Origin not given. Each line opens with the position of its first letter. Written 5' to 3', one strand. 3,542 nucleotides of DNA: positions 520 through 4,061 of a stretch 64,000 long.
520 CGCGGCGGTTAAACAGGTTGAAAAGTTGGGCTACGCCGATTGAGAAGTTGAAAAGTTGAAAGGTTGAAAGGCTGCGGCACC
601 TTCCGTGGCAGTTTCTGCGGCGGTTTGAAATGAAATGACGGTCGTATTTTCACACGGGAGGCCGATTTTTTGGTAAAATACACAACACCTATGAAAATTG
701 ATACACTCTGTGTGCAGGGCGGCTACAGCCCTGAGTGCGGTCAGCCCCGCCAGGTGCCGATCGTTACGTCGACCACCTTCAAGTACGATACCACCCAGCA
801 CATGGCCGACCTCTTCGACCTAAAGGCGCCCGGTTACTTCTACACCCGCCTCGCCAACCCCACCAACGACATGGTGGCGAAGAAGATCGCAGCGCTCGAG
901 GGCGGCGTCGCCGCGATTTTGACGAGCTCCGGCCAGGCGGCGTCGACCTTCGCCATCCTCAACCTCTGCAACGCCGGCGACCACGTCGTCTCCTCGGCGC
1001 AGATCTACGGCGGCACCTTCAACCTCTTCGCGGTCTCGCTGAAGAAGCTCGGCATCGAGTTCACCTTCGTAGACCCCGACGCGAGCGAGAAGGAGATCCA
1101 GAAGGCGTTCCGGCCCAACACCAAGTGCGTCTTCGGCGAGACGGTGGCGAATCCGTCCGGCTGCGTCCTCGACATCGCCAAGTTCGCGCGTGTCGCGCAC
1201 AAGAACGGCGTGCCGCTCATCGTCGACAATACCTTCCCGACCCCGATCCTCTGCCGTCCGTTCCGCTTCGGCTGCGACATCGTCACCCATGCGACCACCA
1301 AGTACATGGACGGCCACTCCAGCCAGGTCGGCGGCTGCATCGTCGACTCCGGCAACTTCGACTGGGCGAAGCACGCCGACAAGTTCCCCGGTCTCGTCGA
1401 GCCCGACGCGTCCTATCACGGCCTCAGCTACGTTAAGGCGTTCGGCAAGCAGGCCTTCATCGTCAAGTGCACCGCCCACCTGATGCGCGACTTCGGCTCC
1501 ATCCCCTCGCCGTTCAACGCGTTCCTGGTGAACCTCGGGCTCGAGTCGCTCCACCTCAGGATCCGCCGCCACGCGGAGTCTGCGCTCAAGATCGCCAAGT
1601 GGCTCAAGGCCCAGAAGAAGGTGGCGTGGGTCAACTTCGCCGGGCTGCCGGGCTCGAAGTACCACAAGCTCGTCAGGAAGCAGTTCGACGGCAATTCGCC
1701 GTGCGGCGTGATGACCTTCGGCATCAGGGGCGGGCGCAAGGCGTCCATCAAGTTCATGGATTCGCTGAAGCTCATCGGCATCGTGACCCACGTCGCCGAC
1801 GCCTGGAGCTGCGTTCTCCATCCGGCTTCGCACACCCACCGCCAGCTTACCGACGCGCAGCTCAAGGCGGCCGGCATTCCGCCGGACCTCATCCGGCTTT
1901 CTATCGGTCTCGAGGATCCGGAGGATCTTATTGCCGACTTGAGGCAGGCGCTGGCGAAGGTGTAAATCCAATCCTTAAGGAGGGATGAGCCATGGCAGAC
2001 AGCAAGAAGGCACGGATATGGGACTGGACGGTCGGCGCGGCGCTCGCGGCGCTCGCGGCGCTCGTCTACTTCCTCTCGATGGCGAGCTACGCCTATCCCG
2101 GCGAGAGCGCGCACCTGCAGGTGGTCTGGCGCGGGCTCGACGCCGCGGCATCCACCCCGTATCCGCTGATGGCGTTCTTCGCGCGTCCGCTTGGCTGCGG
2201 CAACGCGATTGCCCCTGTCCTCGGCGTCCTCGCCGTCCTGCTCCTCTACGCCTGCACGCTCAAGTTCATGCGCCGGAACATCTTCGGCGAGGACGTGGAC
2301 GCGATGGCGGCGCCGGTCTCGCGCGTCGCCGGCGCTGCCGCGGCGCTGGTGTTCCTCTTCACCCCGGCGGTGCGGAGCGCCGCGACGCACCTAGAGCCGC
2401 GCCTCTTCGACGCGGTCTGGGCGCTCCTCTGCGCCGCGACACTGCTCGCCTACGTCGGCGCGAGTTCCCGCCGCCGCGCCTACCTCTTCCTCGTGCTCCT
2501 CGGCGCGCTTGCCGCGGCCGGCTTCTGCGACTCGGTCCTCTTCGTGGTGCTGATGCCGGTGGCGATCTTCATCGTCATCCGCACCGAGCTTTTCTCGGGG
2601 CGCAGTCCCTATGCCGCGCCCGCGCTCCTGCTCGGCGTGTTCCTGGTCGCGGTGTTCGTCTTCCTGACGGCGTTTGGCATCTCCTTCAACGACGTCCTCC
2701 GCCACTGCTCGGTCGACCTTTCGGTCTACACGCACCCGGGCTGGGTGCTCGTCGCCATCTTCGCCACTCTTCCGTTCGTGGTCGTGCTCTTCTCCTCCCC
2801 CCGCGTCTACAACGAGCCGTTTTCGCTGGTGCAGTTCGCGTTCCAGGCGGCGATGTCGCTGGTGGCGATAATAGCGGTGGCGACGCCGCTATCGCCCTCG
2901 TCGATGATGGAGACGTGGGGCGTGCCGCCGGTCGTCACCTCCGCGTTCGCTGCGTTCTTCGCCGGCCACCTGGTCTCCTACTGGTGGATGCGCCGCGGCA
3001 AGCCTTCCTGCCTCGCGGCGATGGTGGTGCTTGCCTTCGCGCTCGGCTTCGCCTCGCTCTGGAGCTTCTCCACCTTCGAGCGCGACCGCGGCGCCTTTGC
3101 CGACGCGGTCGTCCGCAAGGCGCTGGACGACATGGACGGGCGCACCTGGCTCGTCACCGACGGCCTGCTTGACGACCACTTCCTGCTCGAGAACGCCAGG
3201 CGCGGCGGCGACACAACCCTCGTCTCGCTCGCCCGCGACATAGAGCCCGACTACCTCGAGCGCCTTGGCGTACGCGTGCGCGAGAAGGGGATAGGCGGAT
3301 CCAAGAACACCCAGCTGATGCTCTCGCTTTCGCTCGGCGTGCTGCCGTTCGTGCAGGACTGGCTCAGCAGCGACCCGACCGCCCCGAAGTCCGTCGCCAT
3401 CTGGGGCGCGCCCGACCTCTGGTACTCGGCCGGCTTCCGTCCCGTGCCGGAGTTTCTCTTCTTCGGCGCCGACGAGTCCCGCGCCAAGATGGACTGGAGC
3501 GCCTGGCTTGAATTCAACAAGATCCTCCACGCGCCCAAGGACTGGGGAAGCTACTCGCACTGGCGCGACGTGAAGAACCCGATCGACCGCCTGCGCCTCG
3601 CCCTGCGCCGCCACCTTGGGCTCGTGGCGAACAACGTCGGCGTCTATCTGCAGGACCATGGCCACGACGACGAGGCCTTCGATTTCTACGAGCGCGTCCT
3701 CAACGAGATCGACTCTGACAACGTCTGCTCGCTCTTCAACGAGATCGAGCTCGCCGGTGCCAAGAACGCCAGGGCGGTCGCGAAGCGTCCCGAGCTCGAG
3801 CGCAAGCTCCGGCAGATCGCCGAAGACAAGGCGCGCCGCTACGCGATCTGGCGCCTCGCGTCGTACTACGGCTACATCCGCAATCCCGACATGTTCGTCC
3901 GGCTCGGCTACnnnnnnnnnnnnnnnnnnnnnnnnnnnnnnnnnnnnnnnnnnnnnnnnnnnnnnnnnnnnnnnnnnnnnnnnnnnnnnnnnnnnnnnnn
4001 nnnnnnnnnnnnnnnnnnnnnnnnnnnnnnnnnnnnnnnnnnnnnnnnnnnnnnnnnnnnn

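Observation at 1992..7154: GT-C-like/TPR membrane protein, Trp-rich repeat protein and polyprenyl-phosphate phosphoribosyltransferase are translationally coupled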

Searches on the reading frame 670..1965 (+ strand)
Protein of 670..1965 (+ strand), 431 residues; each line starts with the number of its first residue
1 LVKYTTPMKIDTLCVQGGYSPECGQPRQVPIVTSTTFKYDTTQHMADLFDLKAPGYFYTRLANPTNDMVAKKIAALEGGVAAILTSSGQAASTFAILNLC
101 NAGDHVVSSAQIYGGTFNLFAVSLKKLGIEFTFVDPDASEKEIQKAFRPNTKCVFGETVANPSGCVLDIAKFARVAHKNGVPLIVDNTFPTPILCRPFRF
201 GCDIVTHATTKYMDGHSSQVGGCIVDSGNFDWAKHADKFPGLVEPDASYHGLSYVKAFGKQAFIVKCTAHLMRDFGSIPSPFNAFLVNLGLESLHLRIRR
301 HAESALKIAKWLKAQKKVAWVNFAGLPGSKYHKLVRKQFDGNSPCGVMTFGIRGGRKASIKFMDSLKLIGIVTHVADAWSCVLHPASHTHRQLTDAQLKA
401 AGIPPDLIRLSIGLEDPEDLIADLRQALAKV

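Call 7: search_protein_families(library=pfam, proteins=[window:670-1965:+], max_evalue=0.01)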
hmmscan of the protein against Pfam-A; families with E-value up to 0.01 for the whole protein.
window:670-1965:+ (431 aa): 5 families
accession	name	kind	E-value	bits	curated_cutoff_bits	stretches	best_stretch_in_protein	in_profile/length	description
PF01053.26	Cys_Met_Meta_PP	-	1.7e-122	409.1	27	1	11-428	1-380/381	Cys/Met metabolism PLP-dependent enzyme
PF00155.27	Aminotran_1_2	-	2.7e-06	27.3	19.7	1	74-188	52-187/361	Aminotransferase class I and II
PF00266.25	Aminotran_5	-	3.1e-05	23.6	21.5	1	83-187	65-176/371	Aminotransferase class-V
PF01041.23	DegT_DnrJ_EryC1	-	0.00088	19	19.8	1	64-186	24-145/360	DegT/DnrJ/EryC1/StrS aminotransferase family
PF01212.27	Beta_elim_lyase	-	0.00099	19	27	1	65-187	33-169/288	Beta-eliminating lyase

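Call 8: search_protein_families(library=ncbifam, proteins=[window:670-1965:+], max_evalue=0.01)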
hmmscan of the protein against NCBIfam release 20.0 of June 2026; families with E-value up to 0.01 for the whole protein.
window:670-1965:+ (431 aa): 55 families (the best 25 are shown)
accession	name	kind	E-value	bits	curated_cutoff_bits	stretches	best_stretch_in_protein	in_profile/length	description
TIGR01326.1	OAH_OAS_sulfhy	subfamily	4.1e-170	566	495.1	1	10-429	2-418/418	O-acetylhomoserine aminocarboxypropyltransferase/cysteine synthase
NF005215.0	PRK06702.1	equivalog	8.2e-154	512.7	709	1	11-428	8-422/432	bifunctional O-acetylhomoserine aminocarboxypropyltransferase/cysteine synthase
NF005872.0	PRK07812.1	equivalog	3.9e-152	506.7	703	1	11-429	18-433/439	bifunctional o-acetylhomoserine/o-acetylserine sulfhydrylase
NF006096.0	PRK08248.1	equivalog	5.2e-152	506.4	726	1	7-430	6-427/431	homocysteine synthase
NF004757.0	PRK06084.1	equivalog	4.6e-151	503.4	790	1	8-429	1-421/425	bifunctional O-acetylhomoserine aminocarboxypropyltransferase/cysteine synthase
NF004650.0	PRK05994.1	equivalog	5.7e-139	463.6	667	1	8-431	6-427/427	O-acetylhomoserine aminocarboxypropyltransferase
NF006004.0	PRK08134.1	equivalog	1.6e-130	435.7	636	1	6-429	5-426/433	O-acetylhomoserine aminocarboxypropyltransferase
NF004125.0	PRK05613.1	equivalog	1.8e-127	425.5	765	1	25-430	30-436/437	O-acetylhomoserine/O-acetylserine sulfhydrylase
NF006003.0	PRK08133.1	equivalog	5.1e-101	338.2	522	2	7-228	9-229/396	O-succinylhomoserine sulfhydrylase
TIGR01328.1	met_gam_lyase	equivalog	3.4e-97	325.8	549.7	2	9-226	3-220/391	methionine gamma-lyase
TIGR01325.1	O_suc_HS_sulf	equivalog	6.9e-95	317.8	510.05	2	12-229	2-218/380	O-succinylhomoserine sulfhydrylase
NF004876.0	PRK06234.1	subfamily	1.2e-91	307.8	666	2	28-230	28-231/400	methionine gamma-lyase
NF005695.0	PRK07503.1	equivalog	1.2e-88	297.6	666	2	12-226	12-226/403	methionine gamma-lyase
NF005263.0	PRK06767.1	equivalog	1.9e-83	280.7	617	2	9-225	5-221/392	methionine gamma-lyase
NF004609.0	PRK05939.1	equivalog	8.6e-82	275.2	555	1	29-430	26-410/412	cystathionine gamma-synthase family protein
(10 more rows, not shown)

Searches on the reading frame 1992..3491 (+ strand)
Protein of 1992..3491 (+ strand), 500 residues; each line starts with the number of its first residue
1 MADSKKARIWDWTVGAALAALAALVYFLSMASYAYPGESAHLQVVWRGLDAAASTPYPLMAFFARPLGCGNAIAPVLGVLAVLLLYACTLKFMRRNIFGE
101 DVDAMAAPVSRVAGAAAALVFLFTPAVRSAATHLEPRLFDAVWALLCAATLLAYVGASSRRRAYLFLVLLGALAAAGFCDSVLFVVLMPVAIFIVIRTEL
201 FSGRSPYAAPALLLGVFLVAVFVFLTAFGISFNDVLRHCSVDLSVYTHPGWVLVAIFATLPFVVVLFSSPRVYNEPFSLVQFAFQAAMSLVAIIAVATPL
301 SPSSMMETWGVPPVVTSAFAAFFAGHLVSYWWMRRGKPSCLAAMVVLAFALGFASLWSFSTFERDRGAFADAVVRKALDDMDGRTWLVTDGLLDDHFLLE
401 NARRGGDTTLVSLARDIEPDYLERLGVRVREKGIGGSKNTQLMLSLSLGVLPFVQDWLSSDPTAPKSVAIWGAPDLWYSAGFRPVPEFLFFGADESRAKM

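Call 14: search_protein_families(library=pfam, proteins=[window:1992-3491:+], max_evalue=10)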
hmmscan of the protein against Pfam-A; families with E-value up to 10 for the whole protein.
window:1992-3491:+ (500 aa): 1 family
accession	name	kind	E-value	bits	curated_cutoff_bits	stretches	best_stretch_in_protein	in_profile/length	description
PF11028.14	TMEM260-like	-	0.0053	17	24.2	1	71-197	45-172/179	Protein O-mannosyl-transferase TMEM260-like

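Call 16: search_solved_structures(query=window:1992-3491:+, max_evalue=10)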
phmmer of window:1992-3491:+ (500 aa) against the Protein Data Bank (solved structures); distinct sequences matched with E-value up to 10: 2.
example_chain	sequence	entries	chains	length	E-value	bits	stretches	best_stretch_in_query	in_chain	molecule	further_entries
1oed_A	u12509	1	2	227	0.64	12.1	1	183-274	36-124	Acetylcholine receptor subunit alpha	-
8k0e_B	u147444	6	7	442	2.3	10.2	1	334-402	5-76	Cartilage-associated protein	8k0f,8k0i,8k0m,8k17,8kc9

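Call 30: search_solved_structures(query=A3, max_evalue=10, show_alignments=2)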
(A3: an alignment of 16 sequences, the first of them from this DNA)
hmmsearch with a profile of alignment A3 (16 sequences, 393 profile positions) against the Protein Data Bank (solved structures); distinct sequences matched with E-value up to 10: 0.

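Call 31: search_protein_families(library=pfam, alignment_id=A3, max_evalue=1)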
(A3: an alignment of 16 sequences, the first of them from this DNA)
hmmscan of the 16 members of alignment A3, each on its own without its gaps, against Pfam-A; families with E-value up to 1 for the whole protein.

A. member 1, seq(400 aa): 1 family
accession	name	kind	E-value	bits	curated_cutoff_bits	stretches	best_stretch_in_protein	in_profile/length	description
PF11028.14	TMEM260-like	-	0.0036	17.6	24.2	1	71-197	45-172/179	Protein O-mannosyl-transferase TMEM260-like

B. families by the number of members that match (of 16 scanned): 9 families
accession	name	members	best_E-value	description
PF11028.14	TMEM260-like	3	7.4e-07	Protein O-mannosyl-transferase TMEM260-like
PF02322.20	Cyt_bd_oxida_II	2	0.0041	Cytochrome bd terminal oxidase subunit II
PF04932.20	Wzy_C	1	0.021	O-Antigen ligase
PF04123.18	DUF373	1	0.041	Domain of unknown function (DUF373)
PF09472.15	MtrF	1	0.13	Tetrahydromethanopterin S-methyltransferase, F subunit (MtrF)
PF10325.15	7TM_GPCR_Srz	1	0.15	Serpentine type 7TM GPCR chemoreceptor Srz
PF01003.24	Flavi_capsid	1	0.29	Flavivirus capsid protein C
PF06686.16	SpoIIIAC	1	0.55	Stage III sporulation protein AC/AD protein family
PF22812.1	CR_prot_dom_plant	1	0.57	Plant cysteine-rich protein domain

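Call 72: search_dna_similar(query=window:1992-3191:+, collection=plasmids, mode=protein, max_evalue=10, max_rows=15)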
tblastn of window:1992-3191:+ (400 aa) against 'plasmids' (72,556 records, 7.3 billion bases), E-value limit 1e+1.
No match.

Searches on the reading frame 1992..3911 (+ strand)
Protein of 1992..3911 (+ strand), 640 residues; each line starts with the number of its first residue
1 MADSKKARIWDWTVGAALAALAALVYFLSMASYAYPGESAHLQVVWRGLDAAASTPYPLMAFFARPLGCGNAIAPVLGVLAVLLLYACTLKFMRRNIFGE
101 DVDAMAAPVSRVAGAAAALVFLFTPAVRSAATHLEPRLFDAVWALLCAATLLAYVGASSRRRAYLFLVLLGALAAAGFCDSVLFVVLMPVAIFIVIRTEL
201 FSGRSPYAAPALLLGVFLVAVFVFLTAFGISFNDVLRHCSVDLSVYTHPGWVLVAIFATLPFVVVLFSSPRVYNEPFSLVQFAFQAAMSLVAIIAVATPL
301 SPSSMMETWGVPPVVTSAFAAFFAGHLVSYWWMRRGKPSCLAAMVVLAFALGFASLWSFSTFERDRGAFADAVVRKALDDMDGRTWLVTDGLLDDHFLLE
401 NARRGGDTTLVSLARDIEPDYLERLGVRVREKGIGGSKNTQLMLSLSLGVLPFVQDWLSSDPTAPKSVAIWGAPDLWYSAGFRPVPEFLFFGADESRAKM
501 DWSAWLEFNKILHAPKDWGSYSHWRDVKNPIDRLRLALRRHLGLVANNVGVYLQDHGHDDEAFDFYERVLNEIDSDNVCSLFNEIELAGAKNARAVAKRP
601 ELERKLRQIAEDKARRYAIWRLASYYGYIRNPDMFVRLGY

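Call 18: find_homologous_proteins(query=window:1992-3911:+)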
Query window:1992-3911:+ (640 aa): 344 proteins with E <= 0.001 among 8000 candidates; the best 120 are listed.
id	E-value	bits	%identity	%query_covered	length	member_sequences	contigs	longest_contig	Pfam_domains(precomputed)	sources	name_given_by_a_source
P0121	0.0e+0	1435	100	100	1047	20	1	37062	PF14559.13,PF23914.2,PF00515.35,PF13424.13,PF13432.13,PF13428.13,PF13181.13,PF25064.2,PF07719.24,PF13374.13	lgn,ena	-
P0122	0.0e+0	1323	92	100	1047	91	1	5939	PF14559.13,PF23914.2,PF00515.35,PF13424.13,PF13432.13,PF13428.13,PF13181.13,PF25064.2,PF07719.24,PF13374.13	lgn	-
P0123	0.0e+0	1323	92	100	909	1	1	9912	PF07719.24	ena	-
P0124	0.0e+0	1313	90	100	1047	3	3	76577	PF07721.21,PF14559.13,PF23914.2,PF00515.35,PF13424.13,PF13432.13,PF13428.13,PF13181.13,PF25064.2,PF07719.24,PF13374.13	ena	-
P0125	0.0e+0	1114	77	100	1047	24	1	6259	PF14559.13,PF23914.2,PF13424.13,PF13432.13,PF13428.13,PF13181.13,PF25064.2,PF07719.24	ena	-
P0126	0.0e+0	1078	74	100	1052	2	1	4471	PF14559.13,PF23914.2,PF00515.35,PF13424.13,PF13432.13,PF13428.13,PF13181.13,PF25064.2,PF07719.24,PF13374.13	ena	-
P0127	7.2e-243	826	58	98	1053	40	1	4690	PF23914.2,PF25062.2,PF13176.13,PF13428.13,PF25064.2,PF13374.13,PF14559.13,PF00515.35,PF13424.13,PF13432.13,PF13181.13,PF07719.24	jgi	jgi:tetratricopeptide (TPR) repeat protein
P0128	4.0e-240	817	58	98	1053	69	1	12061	PF23914.2,PF25062.2,PF13428.13,PF25064.2,PF13374.13,PF07721.21,PF14559.13,PF00515.35,PF13424.13,PF13432.13,PF13181.13,PF07719.24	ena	-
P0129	4.3e-238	810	58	99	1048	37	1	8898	PF14559.13,PF23914.2,PF17874.8,PF00515.35,PF13424.13,PF13432.13,PF13428.13,PF13181.13,PF25064.2,PF07719.24,PF13374.13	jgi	jgi:tetratricopeptide (TPR) repeat protein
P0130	4.6e-228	777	58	98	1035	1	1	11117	PF23914.2,PF25062.2,PF13428.13,PF25064.2,PF13374.13,PF14559.13,PF17874.8,PF00515.35,PF13424.13,PF13432.13,PF13181.13,PF07719.24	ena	-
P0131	5.3e-222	757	55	98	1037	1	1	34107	PF14559.13,PF23914.2,PF17874.8,PF13424.13,PF13432.13,PF13428.13,PF13181.13,PF25064.2,PF07719.24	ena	-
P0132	1.3e-221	756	56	97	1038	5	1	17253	PF13431.13,PF23914.2,PF13428.13,PF25064.2,PF13374.13,PF14559.13,PF17874.8,PF00515.35,PF13424.13,PF13432.13,PF13181.13,PF07719.24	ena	-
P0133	2.3e-221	755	57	98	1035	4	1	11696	PF14559.13,PF13431.13,PF23914.2,PF00515.35,PF12895.14,PF13424.13,PF13432.13,PF13428.13,PF13181.13,PF25064.2,PF07719.24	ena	-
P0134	3.0e-221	754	55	98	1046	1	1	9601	PF14559.13,PF23914.2,PF13424.13,PF13432.13,PF13428.13,PF13181.13,PF07719.24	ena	-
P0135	1.2e-219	749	56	98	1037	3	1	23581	PF14559.13,PF13431.13,PF23914.2,PF00515.35,PF13424.13,PF13432.13,PF13428.13,PF13181.13,PF25064.2,PF07719.24,PF13374.13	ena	-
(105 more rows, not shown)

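Call 35: find_encoding_contigs(protein=P0121, flank=10000, max_places=1)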
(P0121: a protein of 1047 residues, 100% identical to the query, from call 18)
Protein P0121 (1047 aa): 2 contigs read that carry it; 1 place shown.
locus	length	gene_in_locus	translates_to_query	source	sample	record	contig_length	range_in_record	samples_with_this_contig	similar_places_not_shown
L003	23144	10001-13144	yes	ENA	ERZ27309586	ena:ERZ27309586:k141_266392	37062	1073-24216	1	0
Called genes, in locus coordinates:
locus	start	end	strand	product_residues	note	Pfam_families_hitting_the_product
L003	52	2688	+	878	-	PF00171:Aldedh, PF00465:Fe-ADH, PF13685:Fe-ADH_2 (weak), PF25137:ADH_Fe_C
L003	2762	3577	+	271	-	PF01636:APH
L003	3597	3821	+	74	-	PF01257:2Fe-2S_thioredx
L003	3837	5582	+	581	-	PF12838:Fer4_7 (weak), PF13187:Fer4_9 (weak), PF13237:Fer4_10, PF13484:Fer4_16 (faint), PF14697:Fer4_21 (weak), PF00037:Fer4 (weak), PF02906:Fe_hyd_lg_C, PF04060:FeS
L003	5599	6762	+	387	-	PF07228:SpoIIE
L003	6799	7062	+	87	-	-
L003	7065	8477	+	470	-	PF13237:Fer4_10 (weak), PF12838:Fer4_7 (weak), PF13187:Fer4_9 (weak), PF25160:LdpA_Fe-S-bd (weak), PF00037:Fer4, PF12838:Fer4_7, PF00037:Fer4, PF02906:Fe_hyd_lg_C, +6 more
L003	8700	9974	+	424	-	PF01053:Cys_Met_Meta_PP, PF00155:Aminotran_1_2 (weak)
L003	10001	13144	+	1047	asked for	PF00515:TPR_1 (faint), PF07719:TPR_2 (faint), PF13181:TPR_8 (faint), PF13374:TPR_10 (faint), PF13424:TPR_12 (faint), PF13428:TPR_14 (faint), PF13432:TPR_16 (faint), PF14559:TPR_19 (weak), +2 more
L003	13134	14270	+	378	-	-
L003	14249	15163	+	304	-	PF01040:UbiA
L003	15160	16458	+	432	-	PF08245:Mur_ligase_M (weak), PF27239:FOL3_C, PF02875:Mur_ligase_C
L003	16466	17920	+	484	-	PF01425:Amidase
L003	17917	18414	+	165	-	PF00160:Pro_isomerase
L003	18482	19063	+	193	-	-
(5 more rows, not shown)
